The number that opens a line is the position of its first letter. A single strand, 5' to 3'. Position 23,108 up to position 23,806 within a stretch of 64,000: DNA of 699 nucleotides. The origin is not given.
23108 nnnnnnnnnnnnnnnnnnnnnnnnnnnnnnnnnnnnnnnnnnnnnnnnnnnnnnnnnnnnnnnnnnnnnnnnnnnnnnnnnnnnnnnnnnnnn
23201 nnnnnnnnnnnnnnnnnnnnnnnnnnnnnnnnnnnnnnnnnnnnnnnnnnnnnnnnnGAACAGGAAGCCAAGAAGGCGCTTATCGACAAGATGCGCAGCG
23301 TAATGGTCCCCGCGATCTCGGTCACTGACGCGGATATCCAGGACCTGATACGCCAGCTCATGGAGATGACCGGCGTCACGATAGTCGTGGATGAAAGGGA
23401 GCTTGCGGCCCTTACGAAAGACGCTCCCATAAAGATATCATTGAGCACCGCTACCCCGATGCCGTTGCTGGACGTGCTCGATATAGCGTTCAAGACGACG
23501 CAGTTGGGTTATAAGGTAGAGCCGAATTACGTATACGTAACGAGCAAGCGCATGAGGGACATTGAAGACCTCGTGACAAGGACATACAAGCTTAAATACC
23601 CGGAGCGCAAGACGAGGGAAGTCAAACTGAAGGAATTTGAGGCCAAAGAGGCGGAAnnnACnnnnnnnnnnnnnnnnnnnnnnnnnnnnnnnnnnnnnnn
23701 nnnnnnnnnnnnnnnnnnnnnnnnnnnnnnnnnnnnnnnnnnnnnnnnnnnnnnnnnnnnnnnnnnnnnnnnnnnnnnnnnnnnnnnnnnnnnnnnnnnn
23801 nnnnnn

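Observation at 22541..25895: Split secretin: N0-like domain on a TPR inner-membrane protein plus two tandem minimal secretins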

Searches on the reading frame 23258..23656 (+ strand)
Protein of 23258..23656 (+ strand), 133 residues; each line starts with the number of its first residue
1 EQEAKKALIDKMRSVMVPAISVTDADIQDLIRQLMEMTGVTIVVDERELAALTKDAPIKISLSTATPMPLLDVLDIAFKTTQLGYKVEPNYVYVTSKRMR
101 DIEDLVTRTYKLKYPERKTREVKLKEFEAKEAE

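Call 22: search_solved_structures(query=A2, max_evalue=1, show_alignments=3)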
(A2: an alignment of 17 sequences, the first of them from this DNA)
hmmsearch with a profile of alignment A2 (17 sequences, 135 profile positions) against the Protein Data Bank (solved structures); distinct sequences matched with E-value up to 1: 5.
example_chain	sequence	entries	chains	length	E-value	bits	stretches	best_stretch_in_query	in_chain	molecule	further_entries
5mp2_A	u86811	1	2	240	0.00039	23.5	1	19-67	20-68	Type II secretion system protein D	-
5ngi_A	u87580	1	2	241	0.00039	23.5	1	19-67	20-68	Type II secretion system protein D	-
4ec5_A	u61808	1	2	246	0.0004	23.5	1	19-67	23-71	General secretion pathway protein D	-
4e9j_A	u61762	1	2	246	0.00041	23.4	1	19-67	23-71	General secretion pathway protein D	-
5wln_G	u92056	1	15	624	0.0029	20.7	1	19-67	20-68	Type II secretion system protein D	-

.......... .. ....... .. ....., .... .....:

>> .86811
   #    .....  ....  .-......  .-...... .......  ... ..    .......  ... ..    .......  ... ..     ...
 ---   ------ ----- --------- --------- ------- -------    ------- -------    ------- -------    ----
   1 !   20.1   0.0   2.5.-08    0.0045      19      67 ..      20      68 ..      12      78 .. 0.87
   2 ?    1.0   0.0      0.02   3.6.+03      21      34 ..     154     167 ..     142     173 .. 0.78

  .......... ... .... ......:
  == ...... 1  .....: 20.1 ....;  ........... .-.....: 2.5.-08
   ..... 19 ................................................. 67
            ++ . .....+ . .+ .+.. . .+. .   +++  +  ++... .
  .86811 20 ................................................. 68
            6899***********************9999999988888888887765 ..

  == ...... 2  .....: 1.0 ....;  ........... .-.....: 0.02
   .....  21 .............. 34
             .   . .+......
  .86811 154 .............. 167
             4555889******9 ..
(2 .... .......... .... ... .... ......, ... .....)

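Call 23: search_protein_families(library=pfam, alignment_id=A2, max_evalue=0.01)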
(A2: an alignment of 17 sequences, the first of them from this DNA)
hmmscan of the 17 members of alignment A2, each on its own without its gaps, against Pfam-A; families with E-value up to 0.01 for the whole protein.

A. member 1, seq(133 aa): 2 families
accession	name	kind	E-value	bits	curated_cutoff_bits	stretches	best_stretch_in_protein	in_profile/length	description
PF07660.19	STN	-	0.00017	21.8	28.4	0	69-97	24-52/52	Secretin and TonB N terminus short domain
PF21305.2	type_II_gspD_N0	-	0.0009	19.5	27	1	22-47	3-28/71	GspD-like, N0 domain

B. families by the number of members that match (of 17 scanned): 4 families
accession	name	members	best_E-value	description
PF07660.19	STN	16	1.6e-06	Secretin and TonB N terminus short domain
PF21305.2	type_II_gspD_N0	13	0.00043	GspD-like, N0 domain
PF07704.17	PSK_trans_fac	1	0.0054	Rv0623-like transcription factor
PF10431.15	ClpB_D2-small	1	0.0077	C-terminal, D2-small domain, of ClpB protein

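Call 29: find_related_loci(query=A2, collection=genome_contigs, flank=6000)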
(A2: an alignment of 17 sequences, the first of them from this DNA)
Query A2 (133 aa) in genome_contigs; peptide patterns used: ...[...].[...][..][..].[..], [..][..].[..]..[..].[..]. (x = any residue, [..] = any of these).
90 stretches matched a pattern; 29 encode a relative of the query (tblastn E <= 1e-3); 28 distinct loci.
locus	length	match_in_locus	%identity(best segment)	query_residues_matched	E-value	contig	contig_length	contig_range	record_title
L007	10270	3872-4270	100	1-133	2e-85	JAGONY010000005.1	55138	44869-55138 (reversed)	MAG: Candidatus Omnitrophota bacterium isolate Go_SlDig_bin_77 Go_SlDig_1428_length_55138_cov_6.243824, whole genome sho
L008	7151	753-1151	98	1-133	2e-84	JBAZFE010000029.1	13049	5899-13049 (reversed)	MAG: Candidatus Omnitrophota bacterium isolate SO_2017_LW3_142 NODE_14100_length_13049_cov_2.831063_LW162_2017, whole ge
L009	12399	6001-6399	98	1-133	2e-84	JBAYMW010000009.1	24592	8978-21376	MAG: Candidatus Omnitrophota bacterium isolate SO_2016_LW1_5 scaffold01784_LW64-88_2016, whole genome shotgun sequence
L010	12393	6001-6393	91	1-131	6e-76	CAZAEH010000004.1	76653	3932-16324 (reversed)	MAG TPA_asm: uncultured Planctomycetia bacterium isolate binchicken_co117_58 genome assembly, contig: NODE_580_length_76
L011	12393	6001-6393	91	1-131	6e-76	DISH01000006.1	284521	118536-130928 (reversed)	MAG TPA_asm: Candidatus Omnitrophica bacterium UBA6215 UBA6215_contig_1369, whole genome shotgun sequence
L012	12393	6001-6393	77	1-133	5e-64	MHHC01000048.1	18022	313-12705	MAG: Omnitrophica WOR_2 bacterium RIFCSPLOWO2_12_FULL_51_24 rifcsplowo2_12_scaffold_3910, whole genome shotgun sequence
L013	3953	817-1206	75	1-130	5e-60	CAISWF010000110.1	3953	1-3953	MAG: Candidatus Omnitrophica bacterium isolate E3_bin-509 genome assembly, contig: bin-509:110/171, whole genome shotgun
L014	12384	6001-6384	73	1-128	1e-59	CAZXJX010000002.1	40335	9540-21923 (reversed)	MAG TPA_asm: uncultured Planctomycetia bacterium isolate SRP090828_co1_14 genome assembly, contig: NODE_146_length_40335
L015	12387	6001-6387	72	1-129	1e-58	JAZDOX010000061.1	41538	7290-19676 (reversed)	MAG: Candidatus Omnitrophota bacterium isolate MEGAHIT-group-0.801 k141_16271436, whole genome shotgun sequence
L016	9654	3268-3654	76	3-133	3e-58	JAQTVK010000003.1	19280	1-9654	MAG: Candidatus Omnitrophota bacterium isolate STB_86 NODE_6459_length_19280_cov_2.836736_Sandtown_B, whole genome shotg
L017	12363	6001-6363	74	3-123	2e-57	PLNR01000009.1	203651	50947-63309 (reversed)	MAG: Candidatus Omnitrophota bacterium isolate fen_1319 73.20120800_E1X.29_contig_3384, whole genome shotgun sequence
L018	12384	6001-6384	70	1-128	6e-57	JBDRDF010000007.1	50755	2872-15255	MAG: Candidatus Omnitrophota bacterium isolate MEGAHIT-group-1.237 k141_8013234, whole genome shotgun sequence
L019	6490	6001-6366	73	1-122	1e-54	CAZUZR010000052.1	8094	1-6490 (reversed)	MAG TPA_asm: uncultured Planctomycetia bacterium isolate binchicken_co266_232 genome assembly, contig: NODE_18093_length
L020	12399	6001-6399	99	1-133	7e-85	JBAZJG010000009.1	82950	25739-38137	MAG: Candidatus Omnitrophota bacterium isolate SO_2017_LW4_113 scaffold_875_c1_LW137-91_2017, whole genome shotgun seque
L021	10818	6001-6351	70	12-128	6e-50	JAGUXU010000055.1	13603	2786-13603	MAG: Candidatus Omnitrophota bacterium isolate DeMMO4_7 c_000000016540, whole genome shotgun sequence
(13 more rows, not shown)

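Call 33: search_protein_representatives(alignment_id=A2)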
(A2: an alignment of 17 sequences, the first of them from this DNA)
Query: 17 sequences, 135 profile positions. Proteins with E-value up to 0.001 (for the whole library): 378; up to 1e-10: 78; up to 1e-30: 13. The best 150 are listed.
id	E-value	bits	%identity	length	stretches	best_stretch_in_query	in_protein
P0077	3.6e-60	217.9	-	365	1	1-131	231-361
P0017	9.3e-59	213.4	-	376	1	1-133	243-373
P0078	2.4e-56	205.5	-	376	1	1-133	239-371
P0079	4.5e-55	201.4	-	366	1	1-131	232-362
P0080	8.3e-54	197.3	-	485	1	6-129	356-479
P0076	1.5e-53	196.5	-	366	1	2-133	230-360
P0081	4.7e-51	188.4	-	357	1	2-124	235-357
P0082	1.2e-44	167.7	-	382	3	2-129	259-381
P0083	6.7e-44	165.3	-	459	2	56-130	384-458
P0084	2.3e-37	144.1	-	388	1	6-129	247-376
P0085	8.9e-34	132.5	-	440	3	19-102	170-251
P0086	2.9e-33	130.8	-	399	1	7-121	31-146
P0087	1.8e-31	125.0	-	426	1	8-129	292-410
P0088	6.9e-30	119.9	-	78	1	58-134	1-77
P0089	3.7e-26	107.8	-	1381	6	6-119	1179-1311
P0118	1.1e-14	70.6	-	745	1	14-122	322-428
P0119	1.3e-14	70.4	-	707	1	9-118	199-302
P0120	1.7e-14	70.1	-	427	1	2-121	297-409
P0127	4.3e-13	65.5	-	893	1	7-117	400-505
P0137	6.2e-12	61.8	-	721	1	7-119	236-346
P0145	1.6e-11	60.4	-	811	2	4-51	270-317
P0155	1.5e-10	57.3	-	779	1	3-117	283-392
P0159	2.3e-10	56.7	-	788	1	18-119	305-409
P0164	5.1e-10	55.6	-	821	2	4-51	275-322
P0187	7.0e-09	51.9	-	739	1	19-119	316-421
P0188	7.7e-09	51.7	-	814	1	22-118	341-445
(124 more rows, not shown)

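Call 34: search_protein_families(library=pfam, proteins=[P0118, P0119, P0127, P0137, P0155, P0159, P0187, P0188, P0145, P0164], max_evalue=0.001)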
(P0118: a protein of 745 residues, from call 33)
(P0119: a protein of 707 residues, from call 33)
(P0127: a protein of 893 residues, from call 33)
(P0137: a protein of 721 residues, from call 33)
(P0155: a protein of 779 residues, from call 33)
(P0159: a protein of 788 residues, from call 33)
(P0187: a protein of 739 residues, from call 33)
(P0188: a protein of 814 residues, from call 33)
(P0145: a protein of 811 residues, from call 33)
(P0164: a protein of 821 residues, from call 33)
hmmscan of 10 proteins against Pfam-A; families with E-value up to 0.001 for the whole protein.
P0118 (745 aa): 1 family
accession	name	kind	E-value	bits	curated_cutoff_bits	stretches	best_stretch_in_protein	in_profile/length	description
PF00263.26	Secretin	-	5.1e-27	95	27.5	1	553-737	2-169/169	Bacterial type II and III secretion system protein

P0119 (707 aa): 4 families
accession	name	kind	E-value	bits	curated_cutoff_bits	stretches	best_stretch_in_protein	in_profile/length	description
PF00263.26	Secretin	-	4.9e-42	143.8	27.5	1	520-701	1-168/169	Bacterial type II and III secretion system protein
PF13414.12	TPR_11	-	4.4e-07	29.9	26.8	1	108-136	1-29/42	TPR repeat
PF07660.19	STN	-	5e-07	29.9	28.4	1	230-280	1-51/52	Secretin and TonB N terminus short domain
PF07719.23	TPR_2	-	0.00012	22.4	27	1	103-134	3-34/34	Tetratricopeptide repeat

P0127 (893 aa): 13 families
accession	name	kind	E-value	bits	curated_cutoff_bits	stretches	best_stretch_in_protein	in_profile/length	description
PF00263.26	Secretin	-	6.8e-41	140.1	27.5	1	704-884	1-168/169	Bacterial type II and III secretion system protein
PF07719.23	TPR_2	-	1.1e-14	53.6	27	1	162-192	4-34/34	Tetratricopeptide repeat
PF00515.34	TPR_1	-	2.7e-10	40.1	27.8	0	162-192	4-34/34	Tetratricopeptide repeat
PF13181.12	TPR_8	-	1.5e-07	31.5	25.7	1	160-192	2-34/34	Tetratricopeptide repeat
PF13414.12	TPR_11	-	2.8e-07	30.5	26.8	0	166-191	1-26/42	TPR repeat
PF11741.13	AMIN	-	2.9e-07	30.9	20.5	1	40-126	10-97/101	AMIN domain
PF16344.10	FecR_C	-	4.8e-07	30.1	24.4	1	412-481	2-70/70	FecR, C-terminal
PF13428.12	TPR_14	-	2e-05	25.2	23.5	0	162-195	4-37/44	Tetratricopeptide repeat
PF07660.19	STN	-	3.1e-05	24.1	28.4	0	433-483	2-51/52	Secretin and TonB N terminus short domain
PF21305.2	type_II_gspD_N0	-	9.5e-05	22.6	27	1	412-472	1-61/71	GspD-like, N0 domain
PF03958.22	Secretin_N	-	0.00014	22.5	28.2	1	539-587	14-67/69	Bacterial type II/III secretion system short domain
PF14559.12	TPR_19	-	0.00057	20.6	25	0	172-196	4-28/68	Tetratricopeptide repeat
PF14853.12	Fis1_TPR_C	-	0.00095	19.7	25.3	0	304-335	11-42/53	Fis1 C-terminal tetratricopeptide repeat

P0137 (721 aa): 4 families
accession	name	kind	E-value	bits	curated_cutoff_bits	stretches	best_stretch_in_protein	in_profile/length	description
PF00263.26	Secretin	-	9.3e-38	129.9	27.5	1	522-702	1-168/169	Bacterial type II and III secretion system protein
PF14559.12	TPR_19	-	3.9e-05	24.3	25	0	57-82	3-28/68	Tetratricopeptide repeat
PF16344.10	FecR_C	-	6.7e-05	23.3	24.4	1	248-323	2-70/70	FecR, C-terminal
PF14863.12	Alkyl_sulf_dimr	-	0.00083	20.2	26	0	45-88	69-112/139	Alkyl sulfatase dimerisation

P0155 (779 aa): 14 families
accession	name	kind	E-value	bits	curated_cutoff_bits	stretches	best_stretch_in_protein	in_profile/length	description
PF00263.26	Secretin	-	4e-42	144.1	27.5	1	573-753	1-168/169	Bacterial type II and III secretion system protein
PF07719.23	TPR_2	-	5.2e-15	54.7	27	1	188-220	2-34/34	Tetratricopeptide repeat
PF00515.34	TPR_1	-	6.4e-12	45.2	27.8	1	189-220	3-34/34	Tetratricopeptide repeat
PF14559.12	TPR_19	-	1.7e-10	41.5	25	0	126-157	3-34/68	Tetratricopeptide repeat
PF13428.12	TPR_14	-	1.1e-08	35.4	23.5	0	127-156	14-43/44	Tetratricopeptide repeat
PF13181.12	TPR_8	-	4.5e-08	33.1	25.7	1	191-220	5-34/34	Tetratricopeptide repeat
PF14853.12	Fis1_TPR_C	-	9.3e-07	29.4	25.3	0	124-151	11-38/53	Fis1 C-terminal tetratricopeptide repeat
PF13432.12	TPR_16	-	1.2e-05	26.1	32.7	0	120-153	3-36/65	Tetratricopeptide repeat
PF24575.1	TPR_Slam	-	1.2e-05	26.1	35.2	0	190-233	50-93/104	Surface lipoprotein assembly modifier, N-terminal TPR repeats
PF13424.12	TPR_12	-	5.8e-05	23.6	30.1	0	194-225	10-46/77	Tetratricopeptide repeat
PF13414.12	TPR_11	-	0.00013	22.1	26.8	0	194-227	1-34/42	TPR repeat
PF13174.12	TPR_6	-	0.00016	22.6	26.3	0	121-146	7-32/33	Tetratricopeptide repeat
PF03958.22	Secretin_N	-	0.00019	22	28.2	1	423-470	14-65/69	Bacterial type II/III secretion system short domain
PF13176.12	TPR_7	-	0.00062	20.1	27.9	0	126-148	11-35/36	Tetratricopeptide repeat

P0159 (788 aa): 13 families
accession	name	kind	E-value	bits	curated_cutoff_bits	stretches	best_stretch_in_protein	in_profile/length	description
PF00263.26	Secretin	-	3e-35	121.7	27.5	1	583-780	1-169/169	Bacterial type II and III secretion system protein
PF07719.23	TPR_2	-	1.1e-16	59.9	27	2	195-224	3-32/34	Tetratricopeptide repeat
PF00515.34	TPR_1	-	3.2e-12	46.2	27.8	0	197-222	5-30/34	Tetratricopeptide repeat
PF13414.12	TPR_11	-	4.3e-12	46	26.8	0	64-94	1-31/42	TPR repeat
PF13428.12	TPR_14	-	4.4e-08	33.5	23.5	0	135-175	3-43/44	Tetratricopeptide repeat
PF03958.22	Secretin_N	-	7.7e-06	26.5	28.2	1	446-503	7-69/69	Bacterial type II/III secretion system short domain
PF23914.1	TPR_CcmH_CycH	-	1.2e-05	25.7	42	0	144-229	61-157/158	Cytochrome c-type biogenesis protein H TPR domain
PF10579.15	Rapsyn_N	-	2.5e-05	24.7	23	0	131-160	4-33/80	Rapsyn N-terminal myristoylation and linker region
PF07660.19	STN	-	2.5e-05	24.4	28.4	0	347-384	12-49/52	Secretin and TonB N terminus short domain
PF13181.12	TPR_8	-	0.0002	21.7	25.7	0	134-166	2-34/34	Tetratricopeptide repeat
PF14853.12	Fis1_TPR_C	-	0.00027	21.5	25.3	0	143-182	11-50/53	Fis1 C-terminal tetratricopeptide repeat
PF14863.12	Alkyl_sulf_dimr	-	0.00064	20.6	26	0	57-105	69-117/139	Alkyl sulfatase dimerisation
PF13432.12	TPR_16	-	0.00089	20.1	32.7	0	199-222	3-26/65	Tetratricopeptide repeat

P0187 (739 aa): 4 families
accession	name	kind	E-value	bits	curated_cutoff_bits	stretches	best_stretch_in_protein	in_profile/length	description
PF00263.26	Secretin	-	6e-36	124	27.5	1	544-723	1-168/169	Bacterial type II and III secretion system protein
PF07660.19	STN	-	4.9e-08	33.1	28.4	1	361-398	14-51/52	Secretin and TonB N terminus short domain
PF07719.23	TPR_2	-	2.8e-07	30.6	27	0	125-155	4-34/34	Tetratricopeptide repeat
PF13428.12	TPR_14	-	0.00051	20.9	23.5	0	59-98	4-43/44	Tetratricopeptide repeat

P0188 (814 aa): 5 families
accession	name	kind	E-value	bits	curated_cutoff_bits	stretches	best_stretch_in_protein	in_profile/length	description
PF00263.26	Secretin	-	3.6e-33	115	27.5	1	618-801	8-168/169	Bacterial type II and III secretion system protein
PF03958.22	Secretin_N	-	2.9e-10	40.7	28.2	1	471-525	10-69/69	Bacterial type II/III secretion system short domain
PF07660.19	STN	-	6.8e-08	32.6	28.4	1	386-422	14-50/52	Secretin and TonB N terminus short domain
PF07719.23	TPR_2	-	1.7e-06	28.1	27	0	173-199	8-34/34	Tetratricopeptide repeat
PF13414.12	TPR_11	-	0.0002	21.4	26.8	0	178-202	6-30/42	TPR repeat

P0145 (811 aa): 6 families
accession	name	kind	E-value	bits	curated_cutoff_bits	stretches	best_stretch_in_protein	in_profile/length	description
PF00263.26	Secretin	-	5.6e-39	133.9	27.5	1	607-791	1-167/169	Bacterial type II and III secretion system protein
PF07719.23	TPR_2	-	8.1e-10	38.5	27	1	177-208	3-34/34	Tetratricopeptide repeat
PF00515.34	TPR_1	-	5.4e-09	35.9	27.8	1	178-208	4-34/34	Tetratricopeptide repeat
PF03958.22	Secretin_N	-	5.7e-06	26.9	28.2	1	450-498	15-67/69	Bacterial type II/III secretion system short domain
PF07660.19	STN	-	3.4e-05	24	28.4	1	357-393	15-51/52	Secretin and TonB N terminus short domain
PF13414.12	TPR_11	-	7.5e-05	22.8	26.8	0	92-115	2-25/42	TPR repeat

P0164 (821 aa): 6 families
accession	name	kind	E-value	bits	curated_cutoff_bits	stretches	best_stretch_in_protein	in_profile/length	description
PF00263.26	Secretin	-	6.9e-38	130.3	27.5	1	619-803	1-168/169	Bacterial type II and III secretion system protein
PF07719.23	TPR_2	-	8.6e-11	41.5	27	0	116-145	5-34/34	Tetratricopeptide repeat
PF03958.22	Secretin_N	-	5.8e-06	26.9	28.2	1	465-523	7-69/69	Bacterial type II/III secretion system short domain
PF00515.34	TPR_1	-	4e-05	23.7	27.8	0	116-144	5-33/34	Tetratricopeptide repeat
PF07660.19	STN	-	4.6e-05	23.6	28.4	1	385-421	15-51/52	Secretin and TonB N terminus short domain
PF16344.10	FecR_C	-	0.00034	21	24.4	0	383-417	33-68/70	FecR, C-terminal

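Call 68: find_encoding_contigs(protein=P0087, flank=6000, max_places=2)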
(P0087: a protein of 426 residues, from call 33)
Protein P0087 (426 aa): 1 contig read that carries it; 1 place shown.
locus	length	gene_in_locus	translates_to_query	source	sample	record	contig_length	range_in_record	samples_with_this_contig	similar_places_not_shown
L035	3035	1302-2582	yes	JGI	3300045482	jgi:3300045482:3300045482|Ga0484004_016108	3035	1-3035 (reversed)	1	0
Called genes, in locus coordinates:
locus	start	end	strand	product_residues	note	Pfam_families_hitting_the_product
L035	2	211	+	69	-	?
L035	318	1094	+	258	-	-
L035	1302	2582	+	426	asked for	PF00515:TPR_1 (faint), PF07719:TPR_2 (faint), PF13432:TPR_16 (faint), PF13414:TPR_11 (faint), PF14559:TPR_19 (faint)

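Call 69: find_encoding_contigs(protein=P0084, flank=6000, max_places=2)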
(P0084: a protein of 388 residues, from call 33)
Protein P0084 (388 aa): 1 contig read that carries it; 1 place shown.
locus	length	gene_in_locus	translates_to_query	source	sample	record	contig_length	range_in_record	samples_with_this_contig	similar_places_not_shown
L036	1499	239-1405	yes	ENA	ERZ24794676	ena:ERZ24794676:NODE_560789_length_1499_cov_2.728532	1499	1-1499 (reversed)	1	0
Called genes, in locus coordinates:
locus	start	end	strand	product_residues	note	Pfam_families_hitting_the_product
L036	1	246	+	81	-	?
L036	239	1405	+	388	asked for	PF07719:TPR_2 (faint)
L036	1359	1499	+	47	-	?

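Call 70: find_encoding_contigs(protein=P0120, flank=6000, max_places=2)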
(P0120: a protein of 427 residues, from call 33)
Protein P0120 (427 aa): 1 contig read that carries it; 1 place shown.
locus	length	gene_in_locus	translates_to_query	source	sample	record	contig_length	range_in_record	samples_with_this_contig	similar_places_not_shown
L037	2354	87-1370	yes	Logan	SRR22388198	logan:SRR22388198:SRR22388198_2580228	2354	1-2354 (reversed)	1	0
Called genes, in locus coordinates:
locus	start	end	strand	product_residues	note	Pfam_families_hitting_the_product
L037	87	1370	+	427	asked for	PF00515:TPR_1 (faint), PF07719:TPR_2 (faint), PF13176:TPR_7 (faint), PF13424:TPR_12 (faint), PF13428:TPR_14 (faint), PF13414:TPR_11, PF13431:TPR_17 (weak), PF07660:STN (weak), +3 more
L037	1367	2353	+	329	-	?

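Call 71: find_encoding_contigs(protein=P0080, flank=6000, max_places=2)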
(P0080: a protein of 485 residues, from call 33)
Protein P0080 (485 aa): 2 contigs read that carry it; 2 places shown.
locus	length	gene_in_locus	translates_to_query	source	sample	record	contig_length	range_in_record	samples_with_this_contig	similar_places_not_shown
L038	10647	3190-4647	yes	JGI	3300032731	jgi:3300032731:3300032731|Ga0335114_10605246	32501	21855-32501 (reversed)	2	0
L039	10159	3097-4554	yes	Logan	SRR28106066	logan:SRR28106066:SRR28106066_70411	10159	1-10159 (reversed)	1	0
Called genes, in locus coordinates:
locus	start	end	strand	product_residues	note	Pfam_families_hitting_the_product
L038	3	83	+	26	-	?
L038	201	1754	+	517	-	PF11104:PilM_2, PF06723:MreB_Mbl (faint), PF14450:FtsA, PF05137:PilN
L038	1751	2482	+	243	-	PF28028:Amuc_1100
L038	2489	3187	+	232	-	-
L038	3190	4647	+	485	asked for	PF07719:TPR_2 (faint), PF13181:TPR_8 (faint), PF13424:TPR_12 (weak), PF13428:TPR_14 (faint), PF13431:TPR_17 (faint), PF13176:TPR_7 (faint), PF00515:TPR_1 (weak), PF13424:TPR_12 (weak), +3 more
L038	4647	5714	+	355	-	PF00263:Secretin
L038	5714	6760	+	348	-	PF03958:Secretin_N (weak), PF00263:Secretin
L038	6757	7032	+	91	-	-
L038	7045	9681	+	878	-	PF02739:5_3_exonuc_N, PF01367:5_3_exonuc, PF01612:DNA_pol_A_exo1, PF22619:DNA_polI_exo1, PF00476:DNA_pol_A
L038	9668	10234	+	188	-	PF01121:CoaE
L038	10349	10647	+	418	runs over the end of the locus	PF07498:Rho_N, PF07497:Rho_RNA_bind, PF00006:ATP-synt_ab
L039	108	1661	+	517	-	PF11104:PilM_2, PF06723:MreB_Mbl (faint), PF14450:FtsA, PF05137:PilN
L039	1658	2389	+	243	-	PF28028:Amuc_1100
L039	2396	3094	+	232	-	-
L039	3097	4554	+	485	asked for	PF07719:TPR_2 (faint), PF13181:TPR_8 (faint), PF13424:TPR_12 (weak), PF13428:TPR_14 (faint), PF13431:TPR_17 (faint), PF13176:TPR_7 (faint), PF00515:TPR_1 (weak), PF13424:TPR_12 (weak), +3 more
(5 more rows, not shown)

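Call 72: find_encoding_contigs(protein=P0164, flank=6000, max_places=1)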
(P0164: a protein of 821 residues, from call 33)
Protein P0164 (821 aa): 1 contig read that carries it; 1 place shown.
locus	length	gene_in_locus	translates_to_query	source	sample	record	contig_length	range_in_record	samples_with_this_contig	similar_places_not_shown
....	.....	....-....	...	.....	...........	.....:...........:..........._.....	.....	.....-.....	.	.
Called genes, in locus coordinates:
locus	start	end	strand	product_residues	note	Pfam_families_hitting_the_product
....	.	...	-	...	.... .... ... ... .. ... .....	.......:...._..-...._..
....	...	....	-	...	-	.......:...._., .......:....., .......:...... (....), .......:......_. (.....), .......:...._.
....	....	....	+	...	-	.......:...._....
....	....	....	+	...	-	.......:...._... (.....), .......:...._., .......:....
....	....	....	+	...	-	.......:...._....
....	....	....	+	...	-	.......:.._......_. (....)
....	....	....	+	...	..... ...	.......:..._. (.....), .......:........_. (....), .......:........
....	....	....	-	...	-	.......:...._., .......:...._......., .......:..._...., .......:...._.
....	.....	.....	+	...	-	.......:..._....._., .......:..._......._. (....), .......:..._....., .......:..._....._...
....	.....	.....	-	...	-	?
